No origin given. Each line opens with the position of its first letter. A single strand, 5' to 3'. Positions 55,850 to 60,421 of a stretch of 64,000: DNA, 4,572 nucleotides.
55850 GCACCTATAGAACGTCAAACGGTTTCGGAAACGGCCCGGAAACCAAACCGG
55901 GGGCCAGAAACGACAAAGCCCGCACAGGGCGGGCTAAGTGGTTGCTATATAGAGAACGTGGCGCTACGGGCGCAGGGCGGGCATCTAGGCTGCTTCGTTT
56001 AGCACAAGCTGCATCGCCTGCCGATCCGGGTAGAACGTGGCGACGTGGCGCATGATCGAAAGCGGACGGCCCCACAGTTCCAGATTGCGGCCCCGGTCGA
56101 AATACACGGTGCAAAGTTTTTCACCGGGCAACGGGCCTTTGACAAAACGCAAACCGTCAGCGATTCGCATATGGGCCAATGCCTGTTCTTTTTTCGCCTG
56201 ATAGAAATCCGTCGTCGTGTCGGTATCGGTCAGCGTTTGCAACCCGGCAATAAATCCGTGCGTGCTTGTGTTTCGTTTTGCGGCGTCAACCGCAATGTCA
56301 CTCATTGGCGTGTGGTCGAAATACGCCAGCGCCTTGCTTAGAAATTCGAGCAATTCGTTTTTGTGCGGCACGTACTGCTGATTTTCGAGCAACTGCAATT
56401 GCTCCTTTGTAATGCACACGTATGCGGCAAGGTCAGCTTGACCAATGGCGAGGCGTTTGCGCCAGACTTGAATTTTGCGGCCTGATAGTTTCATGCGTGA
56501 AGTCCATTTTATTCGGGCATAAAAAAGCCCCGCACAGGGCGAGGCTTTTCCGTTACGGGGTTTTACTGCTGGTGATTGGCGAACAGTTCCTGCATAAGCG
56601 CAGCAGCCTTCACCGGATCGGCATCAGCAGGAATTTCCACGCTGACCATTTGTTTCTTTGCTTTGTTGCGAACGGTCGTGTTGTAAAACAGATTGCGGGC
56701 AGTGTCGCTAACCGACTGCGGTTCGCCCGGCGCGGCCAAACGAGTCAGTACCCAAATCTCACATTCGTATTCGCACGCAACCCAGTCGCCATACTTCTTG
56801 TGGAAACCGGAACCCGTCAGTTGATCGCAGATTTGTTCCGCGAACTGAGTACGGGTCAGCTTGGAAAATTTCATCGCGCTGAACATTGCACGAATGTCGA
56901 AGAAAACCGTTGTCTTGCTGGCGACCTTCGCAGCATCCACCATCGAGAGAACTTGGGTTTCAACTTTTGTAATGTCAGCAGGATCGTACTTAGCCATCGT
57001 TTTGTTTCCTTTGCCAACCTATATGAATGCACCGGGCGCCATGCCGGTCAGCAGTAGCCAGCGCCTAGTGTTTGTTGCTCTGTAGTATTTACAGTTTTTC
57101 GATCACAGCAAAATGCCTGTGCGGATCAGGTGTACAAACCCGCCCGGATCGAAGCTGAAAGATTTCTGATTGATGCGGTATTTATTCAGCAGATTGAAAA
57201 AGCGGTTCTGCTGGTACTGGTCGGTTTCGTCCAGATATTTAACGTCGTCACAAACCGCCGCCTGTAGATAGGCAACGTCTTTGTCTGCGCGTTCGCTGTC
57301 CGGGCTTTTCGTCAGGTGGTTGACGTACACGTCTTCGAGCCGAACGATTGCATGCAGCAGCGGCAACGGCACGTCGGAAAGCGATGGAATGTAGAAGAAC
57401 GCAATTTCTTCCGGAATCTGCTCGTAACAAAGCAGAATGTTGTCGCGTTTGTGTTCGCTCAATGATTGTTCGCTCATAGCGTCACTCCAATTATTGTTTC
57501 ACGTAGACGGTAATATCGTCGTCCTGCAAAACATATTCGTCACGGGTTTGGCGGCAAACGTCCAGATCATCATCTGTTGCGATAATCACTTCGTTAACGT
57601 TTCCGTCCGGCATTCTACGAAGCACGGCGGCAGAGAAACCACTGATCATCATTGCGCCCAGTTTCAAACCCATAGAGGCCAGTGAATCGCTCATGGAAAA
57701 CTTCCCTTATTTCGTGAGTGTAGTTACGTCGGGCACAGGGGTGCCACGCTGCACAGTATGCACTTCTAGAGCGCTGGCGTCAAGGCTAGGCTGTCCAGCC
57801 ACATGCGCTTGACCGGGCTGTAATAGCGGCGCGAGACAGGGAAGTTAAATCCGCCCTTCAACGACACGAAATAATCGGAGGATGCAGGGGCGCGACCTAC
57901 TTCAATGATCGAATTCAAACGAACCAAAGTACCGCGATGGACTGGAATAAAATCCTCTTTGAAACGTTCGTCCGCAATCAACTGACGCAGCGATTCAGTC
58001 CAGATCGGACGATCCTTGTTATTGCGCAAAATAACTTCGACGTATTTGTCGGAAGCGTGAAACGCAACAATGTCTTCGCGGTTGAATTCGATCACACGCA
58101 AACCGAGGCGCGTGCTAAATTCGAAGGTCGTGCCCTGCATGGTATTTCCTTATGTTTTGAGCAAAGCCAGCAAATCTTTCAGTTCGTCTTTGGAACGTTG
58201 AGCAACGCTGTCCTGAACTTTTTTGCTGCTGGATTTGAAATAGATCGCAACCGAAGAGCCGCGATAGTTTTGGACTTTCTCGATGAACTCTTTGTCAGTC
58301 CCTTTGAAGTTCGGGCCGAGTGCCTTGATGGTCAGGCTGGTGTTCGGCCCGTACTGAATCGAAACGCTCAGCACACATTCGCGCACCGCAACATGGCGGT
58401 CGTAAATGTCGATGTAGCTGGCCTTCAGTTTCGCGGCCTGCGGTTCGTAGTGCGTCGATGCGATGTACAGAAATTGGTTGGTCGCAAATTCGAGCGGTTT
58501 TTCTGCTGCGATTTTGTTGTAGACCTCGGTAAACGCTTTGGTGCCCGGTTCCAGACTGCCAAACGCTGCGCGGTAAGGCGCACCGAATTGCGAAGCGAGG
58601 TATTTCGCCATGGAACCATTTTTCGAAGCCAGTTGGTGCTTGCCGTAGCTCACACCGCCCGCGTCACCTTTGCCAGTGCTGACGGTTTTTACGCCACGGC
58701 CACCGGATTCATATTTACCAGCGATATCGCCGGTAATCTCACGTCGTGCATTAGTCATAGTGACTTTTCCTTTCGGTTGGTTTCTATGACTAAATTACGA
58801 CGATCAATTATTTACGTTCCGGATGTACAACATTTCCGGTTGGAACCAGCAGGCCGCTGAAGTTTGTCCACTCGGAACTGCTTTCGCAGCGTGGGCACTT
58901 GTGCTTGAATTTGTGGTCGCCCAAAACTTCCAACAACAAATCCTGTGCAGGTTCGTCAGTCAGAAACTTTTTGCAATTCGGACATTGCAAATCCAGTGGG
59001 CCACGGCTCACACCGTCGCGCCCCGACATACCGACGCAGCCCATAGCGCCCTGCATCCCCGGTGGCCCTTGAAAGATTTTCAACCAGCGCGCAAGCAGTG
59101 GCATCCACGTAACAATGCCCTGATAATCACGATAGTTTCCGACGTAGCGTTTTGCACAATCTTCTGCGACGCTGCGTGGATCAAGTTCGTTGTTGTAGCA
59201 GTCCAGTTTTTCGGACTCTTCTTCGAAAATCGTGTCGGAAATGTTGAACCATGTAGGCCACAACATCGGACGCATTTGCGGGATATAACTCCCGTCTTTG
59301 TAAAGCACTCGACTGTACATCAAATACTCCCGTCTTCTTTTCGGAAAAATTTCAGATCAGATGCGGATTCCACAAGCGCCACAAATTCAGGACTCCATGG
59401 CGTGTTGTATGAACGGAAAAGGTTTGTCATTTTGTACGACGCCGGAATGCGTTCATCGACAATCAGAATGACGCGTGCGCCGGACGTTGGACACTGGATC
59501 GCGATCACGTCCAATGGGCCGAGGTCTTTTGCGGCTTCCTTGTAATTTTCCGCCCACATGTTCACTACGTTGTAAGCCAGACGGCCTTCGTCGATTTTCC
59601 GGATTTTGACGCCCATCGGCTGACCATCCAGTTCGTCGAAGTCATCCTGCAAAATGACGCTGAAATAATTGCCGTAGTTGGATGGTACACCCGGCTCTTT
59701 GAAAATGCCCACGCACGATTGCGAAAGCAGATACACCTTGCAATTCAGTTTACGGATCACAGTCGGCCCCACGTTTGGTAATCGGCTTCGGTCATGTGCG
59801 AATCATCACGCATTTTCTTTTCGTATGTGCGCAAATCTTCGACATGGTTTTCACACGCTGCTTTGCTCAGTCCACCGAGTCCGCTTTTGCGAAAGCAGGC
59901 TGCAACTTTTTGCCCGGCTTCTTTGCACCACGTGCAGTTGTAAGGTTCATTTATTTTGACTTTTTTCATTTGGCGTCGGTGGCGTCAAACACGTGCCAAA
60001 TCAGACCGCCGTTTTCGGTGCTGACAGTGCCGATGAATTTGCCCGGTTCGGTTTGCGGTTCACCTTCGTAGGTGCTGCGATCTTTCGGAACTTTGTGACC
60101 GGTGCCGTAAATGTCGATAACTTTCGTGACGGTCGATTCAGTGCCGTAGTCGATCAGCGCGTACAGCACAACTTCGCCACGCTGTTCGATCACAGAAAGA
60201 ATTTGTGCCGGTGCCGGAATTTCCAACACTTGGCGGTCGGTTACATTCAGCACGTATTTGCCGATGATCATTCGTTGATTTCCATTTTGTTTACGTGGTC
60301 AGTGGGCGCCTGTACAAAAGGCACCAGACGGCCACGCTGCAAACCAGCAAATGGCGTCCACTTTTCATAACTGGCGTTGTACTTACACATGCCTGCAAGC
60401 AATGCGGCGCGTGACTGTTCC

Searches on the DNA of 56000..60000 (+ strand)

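Call 6: search_dna_similar(query=window:56000-60000:+, collection=phages, mode=near, max_rows=20)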
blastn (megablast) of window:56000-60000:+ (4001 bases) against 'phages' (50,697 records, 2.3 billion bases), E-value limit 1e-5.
No match.

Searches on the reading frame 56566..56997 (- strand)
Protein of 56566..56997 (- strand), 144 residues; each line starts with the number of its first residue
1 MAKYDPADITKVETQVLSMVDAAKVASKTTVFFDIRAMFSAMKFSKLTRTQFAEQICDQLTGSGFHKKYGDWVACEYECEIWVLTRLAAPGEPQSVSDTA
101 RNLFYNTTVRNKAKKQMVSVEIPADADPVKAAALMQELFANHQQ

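Call 4: search_protein_families(library=pfam, proteins=[window:56566-56997:-], max_evalue=0.1)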
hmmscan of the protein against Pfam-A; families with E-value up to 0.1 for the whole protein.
window:56566-56997:- (144 aa): 1 family
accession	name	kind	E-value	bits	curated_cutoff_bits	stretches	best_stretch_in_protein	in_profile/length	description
PF07098.16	DUF1360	-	0.087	13.3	21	0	23-88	10-72/102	Protein of unknown function (DUF1360)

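Call 5: search_protein_families(library=phrogs, proteins=[window:56566-56997:-], max_evalue=0.01)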
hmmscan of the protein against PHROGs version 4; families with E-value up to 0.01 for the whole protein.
window:56566-56997:- (144 aa): 0 families

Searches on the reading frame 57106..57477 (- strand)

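Call 4: search_protein_families(library=pfam, proteins=[window:57106-57477:-], max_evalue=0.1)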
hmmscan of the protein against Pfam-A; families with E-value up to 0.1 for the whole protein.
window:57106-57477:- (124 aa): 0 families

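Call 5: search_protein_families(library=phrogs, proteins=[window:57106-57477:-], max_evalue=0.01)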
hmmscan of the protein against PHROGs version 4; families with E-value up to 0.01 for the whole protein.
window:57106-57477:- (124 aa): 1 family
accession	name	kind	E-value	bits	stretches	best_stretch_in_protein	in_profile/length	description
phrog_4658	-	unknown function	5.2e-08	34.5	1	12-124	2-109/109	-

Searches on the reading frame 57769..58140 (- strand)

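Call 4: search_protein_families(library=pfam, proteins=[window:57769-58140:-], max_evalue=0.1)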
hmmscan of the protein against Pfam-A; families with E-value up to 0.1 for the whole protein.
window:57769-58140:- (124 aa): 2 families
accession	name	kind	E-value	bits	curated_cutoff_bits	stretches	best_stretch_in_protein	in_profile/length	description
PF04397.21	LytTR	-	9.1e-12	45.5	22.6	1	17-113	4-96/98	LytTr DNA-binding domain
PF23634.1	PH_CERLI1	-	0.039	14.2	27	0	25-59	70-105/111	CERLI1-like PH domain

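Call 5: search_protein_families(library=phrogs, proteins=[window:57769-58140:-], max_evalue=0.01)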
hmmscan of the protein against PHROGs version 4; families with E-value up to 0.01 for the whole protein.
window:57769-58140:- (124 aa): 2 families
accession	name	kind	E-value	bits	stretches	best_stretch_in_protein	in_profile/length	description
phrog_8810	-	unknown function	6.8e-05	23.6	1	13-112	146-238/245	-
phrog_13895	-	transcription regulation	8.9e-05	23.8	1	18-111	15-106/111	transcriptional regulator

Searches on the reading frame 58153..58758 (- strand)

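Call 4: search_protein_families(library=pfam, proteins=[window:58153-58758:-], max_evalue=0.1)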
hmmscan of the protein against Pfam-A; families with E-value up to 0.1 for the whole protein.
window:58153-58758:- (202 aa): 1 family
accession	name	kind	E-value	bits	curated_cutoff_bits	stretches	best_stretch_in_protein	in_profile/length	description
PF21277.2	T6SS_VgrG3-like_C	-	4.3e-54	183.7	27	1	10-192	2-182/183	Type VI secretion system spike protein VgrG3-like, C-terminal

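Call 5: search_protein_families(library=phrogs, proteins=[window:58153-58758:-], max_evalue=0.01)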
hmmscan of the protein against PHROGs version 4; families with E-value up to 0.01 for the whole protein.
window:58153-58758:- (202 aa): 2 families
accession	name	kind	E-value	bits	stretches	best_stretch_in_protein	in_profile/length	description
phrog_34863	-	unknown function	1.9e-55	189.5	1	10-198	547-738/966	-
phrog_26249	-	unknown function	1.8e-24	86.4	1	10-201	1468-1666/1925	-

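Call 15: search_protein_families(library=ncbifam, proteins=[window:58153-58758:-], max_evalue=1)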
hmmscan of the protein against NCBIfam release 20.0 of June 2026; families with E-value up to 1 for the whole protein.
window:58153-58758:- (202 aa): 0 families

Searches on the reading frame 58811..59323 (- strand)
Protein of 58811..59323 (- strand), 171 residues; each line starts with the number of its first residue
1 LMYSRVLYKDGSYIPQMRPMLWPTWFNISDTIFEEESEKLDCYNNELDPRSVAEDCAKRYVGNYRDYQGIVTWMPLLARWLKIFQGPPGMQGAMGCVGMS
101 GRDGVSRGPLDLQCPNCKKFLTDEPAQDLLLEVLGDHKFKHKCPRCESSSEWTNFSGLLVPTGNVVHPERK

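Call 4: search_protein_families(library=pfam, proteins=[window:58811-59323:-], max_evalue=0.1)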
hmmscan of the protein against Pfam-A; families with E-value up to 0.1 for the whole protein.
window:58811-59323:- (171 aa): 8 families
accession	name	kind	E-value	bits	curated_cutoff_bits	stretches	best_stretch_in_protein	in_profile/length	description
PF25206.1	DUF7836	-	0.00074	19.7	26.7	1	110-155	6-45/59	Domain of unknown function (DUF7836)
PF03884.20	YacG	-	0.016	15.4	25.5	0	142-154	2-14/52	DNA gyrase inhibitor YacG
PF12760.12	Zn_ribbon_IS1595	-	0.023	15.1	25.4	0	122-152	2-30/46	Transposase zinc-ribbon domain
PF21202.3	SLX1_C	-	0.028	15.2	27.2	0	140-154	49-63/65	Structure-specific endonuclease subunit SLX1, C-terminal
PF10601.15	zf-LITAF-like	-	0.043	14.4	23.8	0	112-122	57-67/70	LITAF-like zinc ribbon domain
PF13248.11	Zn_ribbon_3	-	0.049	13.6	27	0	113-123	4-14/26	zinc-ribbon domain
PF08271.17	Zn_Ribbon_TF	-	0.054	13.5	29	0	113-124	2-15/43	TFIIB zinc-binding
PF13453.11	Zn_ribbon_TFIIB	-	0.077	12.8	22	0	142-159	1-18/41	Transcription factor zinc-finger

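Call 5: search_protein_families(library=phrogs, proteins=[window:58811-59323:-], max_evalue=0.01)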
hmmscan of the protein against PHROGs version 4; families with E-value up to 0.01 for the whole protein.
window:58811-59323:- (171 aa): 0 families

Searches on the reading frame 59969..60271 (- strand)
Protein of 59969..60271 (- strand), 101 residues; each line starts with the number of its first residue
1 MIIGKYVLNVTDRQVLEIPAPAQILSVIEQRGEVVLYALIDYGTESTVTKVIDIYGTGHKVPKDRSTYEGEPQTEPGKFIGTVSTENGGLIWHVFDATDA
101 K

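Call 102: search_protein_families(library=pfam, proteins=[window:59969-60271:-], max_evalue=0.01)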
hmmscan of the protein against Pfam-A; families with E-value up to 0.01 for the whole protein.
window:59969-60271:- (101 aa): 1 family
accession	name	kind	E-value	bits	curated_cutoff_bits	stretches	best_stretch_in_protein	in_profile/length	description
PF24043.1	DUF7352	-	5.3e-19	68.7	27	1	3-98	5-90/97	Domain of unknown function (DUF7352)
